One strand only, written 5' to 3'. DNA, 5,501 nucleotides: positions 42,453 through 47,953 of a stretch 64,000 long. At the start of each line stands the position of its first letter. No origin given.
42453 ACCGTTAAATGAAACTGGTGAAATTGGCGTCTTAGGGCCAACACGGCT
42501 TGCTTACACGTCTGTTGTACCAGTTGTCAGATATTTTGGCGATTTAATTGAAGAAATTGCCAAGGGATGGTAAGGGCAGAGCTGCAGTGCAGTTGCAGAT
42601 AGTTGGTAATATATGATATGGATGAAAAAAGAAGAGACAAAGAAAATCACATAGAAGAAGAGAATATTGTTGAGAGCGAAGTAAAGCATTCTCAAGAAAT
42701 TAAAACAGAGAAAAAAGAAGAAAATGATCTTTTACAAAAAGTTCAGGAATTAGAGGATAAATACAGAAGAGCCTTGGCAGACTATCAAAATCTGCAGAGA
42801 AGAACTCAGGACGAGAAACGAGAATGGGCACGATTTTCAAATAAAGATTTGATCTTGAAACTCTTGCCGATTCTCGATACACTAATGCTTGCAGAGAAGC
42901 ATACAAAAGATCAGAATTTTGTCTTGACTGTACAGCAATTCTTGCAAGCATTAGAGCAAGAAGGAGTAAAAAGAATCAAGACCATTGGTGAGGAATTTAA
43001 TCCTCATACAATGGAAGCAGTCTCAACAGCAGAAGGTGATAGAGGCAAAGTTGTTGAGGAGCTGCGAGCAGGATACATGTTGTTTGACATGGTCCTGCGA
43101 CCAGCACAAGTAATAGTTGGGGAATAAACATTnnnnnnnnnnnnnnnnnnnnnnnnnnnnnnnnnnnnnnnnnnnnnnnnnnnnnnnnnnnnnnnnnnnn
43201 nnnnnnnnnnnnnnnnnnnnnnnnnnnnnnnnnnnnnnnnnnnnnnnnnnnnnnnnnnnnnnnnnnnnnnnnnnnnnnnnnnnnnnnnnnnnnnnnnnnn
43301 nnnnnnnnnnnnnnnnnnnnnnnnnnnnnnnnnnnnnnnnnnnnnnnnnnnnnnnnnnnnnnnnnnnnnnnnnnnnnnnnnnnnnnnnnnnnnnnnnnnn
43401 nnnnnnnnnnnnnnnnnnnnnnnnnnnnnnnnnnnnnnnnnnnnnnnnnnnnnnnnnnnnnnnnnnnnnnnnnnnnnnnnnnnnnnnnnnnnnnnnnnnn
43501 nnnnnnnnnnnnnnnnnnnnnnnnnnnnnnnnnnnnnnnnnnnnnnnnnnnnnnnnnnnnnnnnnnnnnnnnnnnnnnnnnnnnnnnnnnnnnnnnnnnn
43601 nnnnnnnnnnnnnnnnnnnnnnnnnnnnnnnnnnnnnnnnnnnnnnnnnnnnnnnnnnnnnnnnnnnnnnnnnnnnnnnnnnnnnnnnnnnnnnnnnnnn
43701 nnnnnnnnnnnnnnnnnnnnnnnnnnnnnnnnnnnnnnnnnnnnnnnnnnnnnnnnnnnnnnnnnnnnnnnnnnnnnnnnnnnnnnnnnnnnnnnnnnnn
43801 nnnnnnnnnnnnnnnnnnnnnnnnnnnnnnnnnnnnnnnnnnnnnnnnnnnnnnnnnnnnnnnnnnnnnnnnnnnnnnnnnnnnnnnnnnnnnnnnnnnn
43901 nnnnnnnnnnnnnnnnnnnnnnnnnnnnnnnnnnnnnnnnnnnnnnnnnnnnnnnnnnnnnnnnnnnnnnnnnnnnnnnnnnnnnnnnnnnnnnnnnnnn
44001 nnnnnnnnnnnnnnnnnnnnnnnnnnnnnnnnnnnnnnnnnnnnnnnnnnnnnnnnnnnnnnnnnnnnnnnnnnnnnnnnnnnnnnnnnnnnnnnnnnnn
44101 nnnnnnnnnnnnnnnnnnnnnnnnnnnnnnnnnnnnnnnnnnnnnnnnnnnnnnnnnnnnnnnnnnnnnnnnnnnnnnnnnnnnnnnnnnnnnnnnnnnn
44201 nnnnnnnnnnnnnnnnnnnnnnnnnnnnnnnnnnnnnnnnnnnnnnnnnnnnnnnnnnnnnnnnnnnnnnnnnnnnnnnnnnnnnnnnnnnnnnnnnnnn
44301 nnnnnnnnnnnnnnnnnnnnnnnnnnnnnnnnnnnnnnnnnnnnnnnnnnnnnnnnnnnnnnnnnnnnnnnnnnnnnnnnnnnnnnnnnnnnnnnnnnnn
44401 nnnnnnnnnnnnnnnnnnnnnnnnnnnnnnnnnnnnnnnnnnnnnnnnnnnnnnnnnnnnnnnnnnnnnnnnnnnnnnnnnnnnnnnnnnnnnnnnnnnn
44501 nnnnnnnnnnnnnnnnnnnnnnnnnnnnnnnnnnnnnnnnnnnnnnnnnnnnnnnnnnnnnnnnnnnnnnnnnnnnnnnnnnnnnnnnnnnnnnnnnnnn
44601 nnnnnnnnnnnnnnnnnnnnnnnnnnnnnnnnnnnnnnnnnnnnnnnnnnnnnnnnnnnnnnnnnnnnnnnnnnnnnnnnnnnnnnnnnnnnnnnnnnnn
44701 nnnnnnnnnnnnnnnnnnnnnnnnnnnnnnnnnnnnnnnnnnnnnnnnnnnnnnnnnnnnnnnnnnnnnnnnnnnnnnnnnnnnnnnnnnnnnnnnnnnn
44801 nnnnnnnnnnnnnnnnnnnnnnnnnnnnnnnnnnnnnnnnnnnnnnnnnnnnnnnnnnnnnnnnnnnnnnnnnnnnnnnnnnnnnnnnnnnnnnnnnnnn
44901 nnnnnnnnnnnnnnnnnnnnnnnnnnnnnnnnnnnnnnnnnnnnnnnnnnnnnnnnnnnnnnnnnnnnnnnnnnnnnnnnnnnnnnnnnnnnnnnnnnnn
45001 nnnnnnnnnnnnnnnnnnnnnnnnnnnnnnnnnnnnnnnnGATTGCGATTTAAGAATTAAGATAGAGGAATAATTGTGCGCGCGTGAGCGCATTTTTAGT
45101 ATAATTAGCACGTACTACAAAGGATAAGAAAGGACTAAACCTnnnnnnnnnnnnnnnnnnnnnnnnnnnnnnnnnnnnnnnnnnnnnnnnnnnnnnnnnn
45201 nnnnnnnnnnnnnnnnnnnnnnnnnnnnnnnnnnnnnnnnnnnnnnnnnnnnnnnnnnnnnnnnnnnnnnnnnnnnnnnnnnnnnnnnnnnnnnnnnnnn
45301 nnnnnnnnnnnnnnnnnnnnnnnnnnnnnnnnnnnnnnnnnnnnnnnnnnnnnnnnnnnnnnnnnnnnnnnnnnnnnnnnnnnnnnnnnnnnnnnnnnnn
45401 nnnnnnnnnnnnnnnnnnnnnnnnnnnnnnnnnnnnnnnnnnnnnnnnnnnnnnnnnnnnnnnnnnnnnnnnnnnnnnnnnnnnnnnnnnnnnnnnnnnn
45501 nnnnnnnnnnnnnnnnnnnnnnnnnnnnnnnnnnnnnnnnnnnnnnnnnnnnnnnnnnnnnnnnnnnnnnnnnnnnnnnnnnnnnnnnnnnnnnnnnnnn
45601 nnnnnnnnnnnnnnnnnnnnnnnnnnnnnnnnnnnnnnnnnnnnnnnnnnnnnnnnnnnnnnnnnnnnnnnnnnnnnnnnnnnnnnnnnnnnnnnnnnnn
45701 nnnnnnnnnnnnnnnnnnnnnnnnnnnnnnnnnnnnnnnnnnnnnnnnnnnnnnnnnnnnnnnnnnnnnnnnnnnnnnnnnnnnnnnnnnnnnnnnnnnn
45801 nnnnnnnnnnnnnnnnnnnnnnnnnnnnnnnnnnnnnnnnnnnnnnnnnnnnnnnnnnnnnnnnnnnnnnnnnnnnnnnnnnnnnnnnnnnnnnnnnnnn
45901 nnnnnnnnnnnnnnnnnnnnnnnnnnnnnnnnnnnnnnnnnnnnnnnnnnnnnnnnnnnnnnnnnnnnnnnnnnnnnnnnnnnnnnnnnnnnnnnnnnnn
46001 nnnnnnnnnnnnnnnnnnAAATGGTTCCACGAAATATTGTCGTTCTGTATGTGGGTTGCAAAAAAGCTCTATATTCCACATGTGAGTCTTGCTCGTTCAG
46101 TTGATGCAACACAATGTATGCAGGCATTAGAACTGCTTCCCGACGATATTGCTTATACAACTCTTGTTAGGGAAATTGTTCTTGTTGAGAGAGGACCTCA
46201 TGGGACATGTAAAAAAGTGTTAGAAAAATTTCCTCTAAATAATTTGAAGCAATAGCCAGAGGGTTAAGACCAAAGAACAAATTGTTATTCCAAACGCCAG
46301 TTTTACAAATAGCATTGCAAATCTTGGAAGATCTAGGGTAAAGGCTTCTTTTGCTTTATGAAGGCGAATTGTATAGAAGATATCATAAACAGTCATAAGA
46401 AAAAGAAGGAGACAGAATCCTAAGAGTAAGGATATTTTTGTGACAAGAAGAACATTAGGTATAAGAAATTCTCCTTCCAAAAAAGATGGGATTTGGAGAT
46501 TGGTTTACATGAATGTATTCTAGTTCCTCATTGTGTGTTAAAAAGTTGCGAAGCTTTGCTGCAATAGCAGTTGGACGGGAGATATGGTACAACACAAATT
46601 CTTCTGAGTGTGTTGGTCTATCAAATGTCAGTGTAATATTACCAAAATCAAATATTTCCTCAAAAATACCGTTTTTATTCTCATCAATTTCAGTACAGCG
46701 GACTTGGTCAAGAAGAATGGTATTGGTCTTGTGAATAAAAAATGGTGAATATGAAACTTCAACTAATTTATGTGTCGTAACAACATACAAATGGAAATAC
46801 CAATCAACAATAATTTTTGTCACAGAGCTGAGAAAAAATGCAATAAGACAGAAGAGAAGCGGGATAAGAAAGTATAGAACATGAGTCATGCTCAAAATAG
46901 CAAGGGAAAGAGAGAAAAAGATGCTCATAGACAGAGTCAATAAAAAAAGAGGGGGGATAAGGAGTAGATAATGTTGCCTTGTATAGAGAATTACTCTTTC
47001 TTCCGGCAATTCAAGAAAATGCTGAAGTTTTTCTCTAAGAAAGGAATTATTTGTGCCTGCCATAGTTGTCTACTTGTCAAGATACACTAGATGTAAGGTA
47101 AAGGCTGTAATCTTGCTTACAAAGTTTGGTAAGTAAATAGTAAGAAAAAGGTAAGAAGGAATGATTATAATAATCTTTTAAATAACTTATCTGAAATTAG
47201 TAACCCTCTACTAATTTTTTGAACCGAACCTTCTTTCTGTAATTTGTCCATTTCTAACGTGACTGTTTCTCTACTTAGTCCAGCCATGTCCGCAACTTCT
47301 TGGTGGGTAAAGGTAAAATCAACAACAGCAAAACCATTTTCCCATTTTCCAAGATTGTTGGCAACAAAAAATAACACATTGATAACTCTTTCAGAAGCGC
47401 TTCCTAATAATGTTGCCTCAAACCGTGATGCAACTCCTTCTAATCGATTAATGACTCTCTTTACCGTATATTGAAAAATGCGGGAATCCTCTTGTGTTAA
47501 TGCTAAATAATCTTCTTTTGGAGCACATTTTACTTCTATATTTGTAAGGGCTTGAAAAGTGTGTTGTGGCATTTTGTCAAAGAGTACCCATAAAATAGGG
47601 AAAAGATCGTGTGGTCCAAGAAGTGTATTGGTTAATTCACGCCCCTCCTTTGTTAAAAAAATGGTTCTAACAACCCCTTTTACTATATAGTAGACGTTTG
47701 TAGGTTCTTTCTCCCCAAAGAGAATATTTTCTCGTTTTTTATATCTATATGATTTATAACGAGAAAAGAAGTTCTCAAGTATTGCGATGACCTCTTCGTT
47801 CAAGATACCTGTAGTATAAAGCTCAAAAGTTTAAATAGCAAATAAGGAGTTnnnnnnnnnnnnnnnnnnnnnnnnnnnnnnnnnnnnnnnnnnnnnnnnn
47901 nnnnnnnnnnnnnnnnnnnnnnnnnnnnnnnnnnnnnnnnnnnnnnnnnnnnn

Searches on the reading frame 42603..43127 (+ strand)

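Call 16: search_protein_families(library=pfam, proteins=[window:42603-43127:+], max_evalue=0.001)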
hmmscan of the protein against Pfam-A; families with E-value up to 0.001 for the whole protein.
window:42603-43127:+ (174 aa): 1 family
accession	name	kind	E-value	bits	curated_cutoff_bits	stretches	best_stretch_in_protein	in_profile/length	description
PF01025.24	GrpE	-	2.1e-34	119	25.8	1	24-173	4-164/165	GrpE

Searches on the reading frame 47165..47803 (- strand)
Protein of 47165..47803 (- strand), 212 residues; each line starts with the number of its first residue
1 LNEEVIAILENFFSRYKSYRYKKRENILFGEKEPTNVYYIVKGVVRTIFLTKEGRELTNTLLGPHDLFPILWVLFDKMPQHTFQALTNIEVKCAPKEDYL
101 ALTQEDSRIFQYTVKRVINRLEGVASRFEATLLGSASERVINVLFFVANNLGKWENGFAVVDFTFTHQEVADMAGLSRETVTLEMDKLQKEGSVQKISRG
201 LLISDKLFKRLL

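Call 16: search_protein_families(library=pfam, proteins=[window:47165-47803:-], max_evalue=0.001)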
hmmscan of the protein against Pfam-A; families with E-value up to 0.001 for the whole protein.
window:47165-47803:- (212 aa): 3 families
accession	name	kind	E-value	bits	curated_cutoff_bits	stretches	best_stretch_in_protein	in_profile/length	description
PF00027.35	cNMP_binding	-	5.2e-11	42.8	27.5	1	21-105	4-88/89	Cyclic nucleotide-binding domain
PF13545.12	HTH_Crp_2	-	1.6e-10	41.2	27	1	138-205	1-63/70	Crp-like helix-turn-helix domain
PF00325.26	Crp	-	0.00012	22.2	21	1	165-192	3-30/32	Bacterial regulatory proteins, crp family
